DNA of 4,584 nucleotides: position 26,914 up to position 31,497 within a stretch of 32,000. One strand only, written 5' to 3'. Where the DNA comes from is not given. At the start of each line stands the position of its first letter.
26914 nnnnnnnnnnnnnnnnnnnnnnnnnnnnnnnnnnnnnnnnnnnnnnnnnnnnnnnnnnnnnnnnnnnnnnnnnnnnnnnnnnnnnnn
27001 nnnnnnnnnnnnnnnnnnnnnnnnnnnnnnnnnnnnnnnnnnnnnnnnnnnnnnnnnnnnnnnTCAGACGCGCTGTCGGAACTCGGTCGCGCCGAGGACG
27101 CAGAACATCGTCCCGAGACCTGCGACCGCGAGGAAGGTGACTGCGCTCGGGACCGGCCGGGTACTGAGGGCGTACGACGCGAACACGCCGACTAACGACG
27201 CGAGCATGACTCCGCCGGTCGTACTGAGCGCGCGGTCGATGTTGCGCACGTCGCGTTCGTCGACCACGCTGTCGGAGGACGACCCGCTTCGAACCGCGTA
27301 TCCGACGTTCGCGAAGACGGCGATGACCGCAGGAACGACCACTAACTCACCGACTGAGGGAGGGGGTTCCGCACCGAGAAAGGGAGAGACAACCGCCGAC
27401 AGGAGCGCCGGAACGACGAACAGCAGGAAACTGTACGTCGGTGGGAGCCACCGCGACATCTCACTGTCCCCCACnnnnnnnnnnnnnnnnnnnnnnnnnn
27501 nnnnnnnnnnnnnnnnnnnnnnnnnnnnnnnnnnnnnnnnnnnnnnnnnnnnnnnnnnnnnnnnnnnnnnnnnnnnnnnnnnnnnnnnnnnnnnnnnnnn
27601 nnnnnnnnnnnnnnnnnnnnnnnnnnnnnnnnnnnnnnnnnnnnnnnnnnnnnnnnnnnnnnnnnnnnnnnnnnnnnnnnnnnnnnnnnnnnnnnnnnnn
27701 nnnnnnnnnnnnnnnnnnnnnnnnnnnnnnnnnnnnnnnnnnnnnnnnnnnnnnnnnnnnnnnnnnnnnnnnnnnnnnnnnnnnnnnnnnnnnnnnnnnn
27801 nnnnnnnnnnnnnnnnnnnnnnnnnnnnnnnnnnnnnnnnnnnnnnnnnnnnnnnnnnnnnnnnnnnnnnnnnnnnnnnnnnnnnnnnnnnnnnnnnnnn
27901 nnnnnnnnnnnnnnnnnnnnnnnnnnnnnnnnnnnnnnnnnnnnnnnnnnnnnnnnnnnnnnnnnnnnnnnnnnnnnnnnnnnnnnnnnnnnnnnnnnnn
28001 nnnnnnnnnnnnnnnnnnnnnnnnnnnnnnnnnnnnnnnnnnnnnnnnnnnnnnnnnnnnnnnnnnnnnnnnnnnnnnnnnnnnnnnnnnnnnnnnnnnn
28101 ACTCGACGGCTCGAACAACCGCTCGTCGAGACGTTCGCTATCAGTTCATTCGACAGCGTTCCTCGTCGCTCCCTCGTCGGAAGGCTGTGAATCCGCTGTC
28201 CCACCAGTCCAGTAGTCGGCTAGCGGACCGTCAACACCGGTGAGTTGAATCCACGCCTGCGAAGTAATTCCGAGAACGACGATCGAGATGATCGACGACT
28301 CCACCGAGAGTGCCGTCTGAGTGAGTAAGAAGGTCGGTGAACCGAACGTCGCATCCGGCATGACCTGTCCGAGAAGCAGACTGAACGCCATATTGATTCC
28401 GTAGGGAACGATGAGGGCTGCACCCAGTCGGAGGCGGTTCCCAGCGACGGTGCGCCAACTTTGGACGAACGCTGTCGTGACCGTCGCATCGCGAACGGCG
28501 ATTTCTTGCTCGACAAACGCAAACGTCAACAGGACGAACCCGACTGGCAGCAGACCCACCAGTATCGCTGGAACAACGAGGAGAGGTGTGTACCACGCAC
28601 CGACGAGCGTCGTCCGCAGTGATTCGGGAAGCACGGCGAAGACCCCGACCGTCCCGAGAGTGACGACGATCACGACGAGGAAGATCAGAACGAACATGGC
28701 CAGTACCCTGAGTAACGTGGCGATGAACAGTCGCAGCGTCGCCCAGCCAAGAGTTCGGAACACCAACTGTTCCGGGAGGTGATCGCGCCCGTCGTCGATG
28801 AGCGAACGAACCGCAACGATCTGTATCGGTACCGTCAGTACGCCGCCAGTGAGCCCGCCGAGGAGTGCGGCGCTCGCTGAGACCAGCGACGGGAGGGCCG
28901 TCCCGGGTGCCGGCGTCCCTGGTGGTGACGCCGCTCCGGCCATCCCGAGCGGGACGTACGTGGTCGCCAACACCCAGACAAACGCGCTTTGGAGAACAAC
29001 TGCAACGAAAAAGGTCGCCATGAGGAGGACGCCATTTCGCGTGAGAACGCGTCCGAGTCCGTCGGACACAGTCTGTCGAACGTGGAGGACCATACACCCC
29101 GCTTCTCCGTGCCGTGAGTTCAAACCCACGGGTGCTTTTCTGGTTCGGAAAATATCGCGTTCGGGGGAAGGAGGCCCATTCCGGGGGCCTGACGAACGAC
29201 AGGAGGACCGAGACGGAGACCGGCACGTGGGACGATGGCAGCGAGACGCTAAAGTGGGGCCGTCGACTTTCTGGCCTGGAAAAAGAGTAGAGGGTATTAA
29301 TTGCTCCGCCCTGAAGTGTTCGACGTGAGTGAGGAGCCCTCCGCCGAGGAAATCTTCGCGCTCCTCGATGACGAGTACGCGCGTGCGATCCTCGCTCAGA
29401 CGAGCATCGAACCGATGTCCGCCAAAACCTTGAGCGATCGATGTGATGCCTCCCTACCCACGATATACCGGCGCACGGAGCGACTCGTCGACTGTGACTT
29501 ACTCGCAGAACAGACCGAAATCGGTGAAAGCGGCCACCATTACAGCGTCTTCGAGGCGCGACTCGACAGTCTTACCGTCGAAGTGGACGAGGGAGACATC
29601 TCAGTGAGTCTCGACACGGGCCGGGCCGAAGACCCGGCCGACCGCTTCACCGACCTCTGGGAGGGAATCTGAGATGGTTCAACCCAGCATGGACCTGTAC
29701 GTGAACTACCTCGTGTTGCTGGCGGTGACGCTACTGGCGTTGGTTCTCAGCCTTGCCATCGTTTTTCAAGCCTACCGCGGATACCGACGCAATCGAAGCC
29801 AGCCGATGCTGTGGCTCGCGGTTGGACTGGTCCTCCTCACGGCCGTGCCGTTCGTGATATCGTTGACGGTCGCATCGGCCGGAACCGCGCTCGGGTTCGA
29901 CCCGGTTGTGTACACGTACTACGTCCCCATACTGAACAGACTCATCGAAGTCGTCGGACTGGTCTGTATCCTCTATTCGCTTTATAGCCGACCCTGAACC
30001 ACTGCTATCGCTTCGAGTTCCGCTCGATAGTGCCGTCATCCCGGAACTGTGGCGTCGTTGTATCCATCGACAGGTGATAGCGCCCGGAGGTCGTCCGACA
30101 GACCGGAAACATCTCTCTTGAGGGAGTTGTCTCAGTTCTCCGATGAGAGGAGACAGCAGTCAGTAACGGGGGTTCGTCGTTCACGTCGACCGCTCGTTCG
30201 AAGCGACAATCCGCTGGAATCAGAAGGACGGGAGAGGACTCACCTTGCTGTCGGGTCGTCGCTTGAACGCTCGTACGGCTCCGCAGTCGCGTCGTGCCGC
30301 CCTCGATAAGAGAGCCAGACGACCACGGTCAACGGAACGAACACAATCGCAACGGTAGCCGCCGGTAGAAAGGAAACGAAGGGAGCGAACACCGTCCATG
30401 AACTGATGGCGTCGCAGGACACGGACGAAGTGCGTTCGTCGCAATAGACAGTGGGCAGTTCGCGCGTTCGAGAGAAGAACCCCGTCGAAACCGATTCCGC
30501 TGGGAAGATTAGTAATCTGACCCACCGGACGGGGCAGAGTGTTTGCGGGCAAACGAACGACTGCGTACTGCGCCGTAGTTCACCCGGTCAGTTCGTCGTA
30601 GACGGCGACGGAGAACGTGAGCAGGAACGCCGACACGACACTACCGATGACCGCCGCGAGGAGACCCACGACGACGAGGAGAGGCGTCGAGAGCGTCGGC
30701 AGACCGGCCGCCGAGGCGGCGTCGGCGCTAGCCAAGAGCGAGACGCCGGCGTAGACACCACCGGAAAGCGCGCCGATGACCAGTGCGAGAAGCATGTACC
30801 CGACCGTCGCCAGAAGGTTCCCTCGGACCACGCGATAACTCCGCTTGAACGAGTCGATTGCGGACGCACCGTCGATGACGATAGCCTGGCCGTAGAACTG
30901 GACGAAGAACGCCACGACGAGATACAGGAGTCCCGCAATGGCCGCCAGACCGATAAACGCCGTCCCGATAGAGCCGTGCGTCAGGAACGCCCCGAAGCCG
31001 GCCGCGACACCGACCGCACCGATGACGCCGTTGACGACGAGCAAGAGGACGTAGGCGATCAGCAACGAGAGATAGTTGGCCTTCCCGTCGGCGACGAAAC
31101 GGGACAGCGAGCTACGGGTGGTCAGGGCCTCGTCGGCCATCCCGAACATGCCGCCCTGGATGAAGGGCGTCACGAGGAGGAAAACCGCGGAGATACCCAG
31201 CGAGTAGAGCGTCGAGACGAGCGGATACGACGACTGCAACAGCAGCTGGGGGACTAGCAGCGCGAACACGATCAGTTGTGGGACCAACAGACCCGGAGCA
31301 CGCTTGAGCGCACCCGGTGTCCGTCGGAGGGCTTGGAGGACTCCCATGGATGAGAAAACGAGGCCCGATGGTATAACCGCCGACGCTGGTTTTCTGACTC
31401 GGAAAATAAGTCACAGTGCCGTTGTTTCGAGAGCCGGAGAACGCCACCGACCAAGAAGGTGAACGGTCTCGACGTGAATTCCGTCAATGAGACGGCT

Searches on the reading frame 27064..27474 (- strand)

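Call 3: search_protein_families(library=pfam, proteins=[window:27064-27474:-], max_evalue=0.1)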
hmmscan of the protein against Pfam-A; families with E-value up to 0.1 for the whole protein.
window:27064-27474:- (136 aa): 1 family
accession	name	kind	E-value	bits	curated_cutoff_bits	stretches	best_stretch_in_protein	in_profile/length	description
PF04550.17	Phage_holin_3_2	-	0.072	14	25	1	86-129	36-76/86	Phage holin family 2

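Call 4: search_protein_families(library=ncbifam, proteins=[window:27064-27474:-], max_evalue=0.1)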
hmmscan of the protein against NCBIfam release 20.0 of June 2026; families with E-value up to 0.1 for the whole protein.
window:27064-27474:- (136 aa): 0 families

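Call 94: search_protein_families(library=padloc, max_evalue=0.01, proteins=[window:27064-27474:-])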
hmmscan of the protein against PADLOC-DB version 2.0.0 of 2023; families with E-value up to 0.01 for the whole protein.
window:27064-27474:- (136 aa): 0 families

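Call 95: search_protein_families(library=phrogs, max_evalue=0.01, proteins=[window:27064-27474:-])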
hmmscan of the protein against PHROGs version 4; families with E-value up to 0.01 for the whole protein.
window:27064-27474:- (136 aa): 0 families

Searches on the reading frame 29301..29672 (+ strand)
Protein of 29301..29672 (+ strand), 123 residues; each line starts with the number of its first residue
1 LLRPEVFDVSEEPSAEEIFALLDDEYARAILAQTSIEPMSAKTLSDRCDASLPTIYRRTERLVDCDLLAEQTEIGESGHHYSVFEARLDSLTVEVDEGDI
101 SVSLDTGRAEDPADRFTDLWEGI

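Call 89: search_protein_families(library=pfam, max_evalue=0.0001, proteins=[window:29301-29672:+])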
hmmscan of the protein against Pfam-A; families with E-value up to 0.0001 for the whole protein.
window:29301-29672:+ (123 aa): 2 families
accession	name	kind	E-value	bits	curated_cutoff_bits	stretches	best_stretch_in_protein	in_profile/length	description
PF12840.13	HTH_20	-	5.8e-07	29.8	27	1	22-69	1-49/51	Helix-turn-helix domain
PF25213.1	HVO_A0261_N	-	3.7e-06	27.2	35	1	21-71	7-57/86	HVO_A0261 N-terminal domain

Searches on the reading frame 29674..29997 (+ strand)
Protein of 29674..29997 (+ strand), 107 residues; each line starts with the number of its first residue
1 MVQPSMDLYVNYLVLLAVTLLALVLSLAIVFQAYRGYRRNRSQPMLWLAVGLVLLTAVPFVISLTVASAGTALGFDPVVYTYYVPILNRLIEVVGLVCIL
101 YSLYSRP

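Call 89: search_protein_families(library=pfam, max_evalue=0.0001, proteins=[window:29674-29997:+])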
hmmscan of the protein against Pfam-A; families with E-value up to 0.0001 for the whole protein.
window:29674-29997:+ (107 aa): 1 family
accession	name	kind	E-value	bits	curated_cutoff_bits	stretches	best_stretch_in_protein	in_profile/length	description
PF24365.1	DUF7521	-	6.4e-12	46.1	27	1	16-64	2-50/82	Family of unknown function (DUF7521)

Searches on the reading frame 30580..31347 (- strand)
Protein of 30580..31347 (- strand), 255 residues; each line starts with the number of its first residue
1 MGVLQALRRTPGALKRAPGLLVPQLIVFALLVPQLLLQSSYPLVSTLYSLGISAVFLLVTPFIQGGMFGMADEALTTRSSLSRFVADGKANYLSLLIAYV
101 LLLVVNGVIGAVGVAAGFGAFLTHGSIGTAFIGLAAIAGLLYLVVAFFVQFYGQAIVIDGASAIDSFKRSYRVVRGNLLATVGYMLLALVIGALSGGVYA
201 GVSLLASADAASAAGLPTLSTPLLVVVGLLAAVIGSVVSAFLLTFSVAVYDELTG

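Call 89: search_protein_families(library=pfam, max_evalue=0.0001, proteins=[window:30580-31347:-])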
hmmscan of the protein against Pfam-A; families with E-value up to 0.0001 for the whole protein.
window:30580-31347:- (255 aa): 1 family
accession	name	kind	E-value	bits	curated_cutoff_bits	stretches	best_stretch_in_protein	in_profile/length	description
PF25231.1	DUF7847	-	5.3e-53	180.3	28.7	1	1-251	1-251/252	Domain of unknown function (DUF7847)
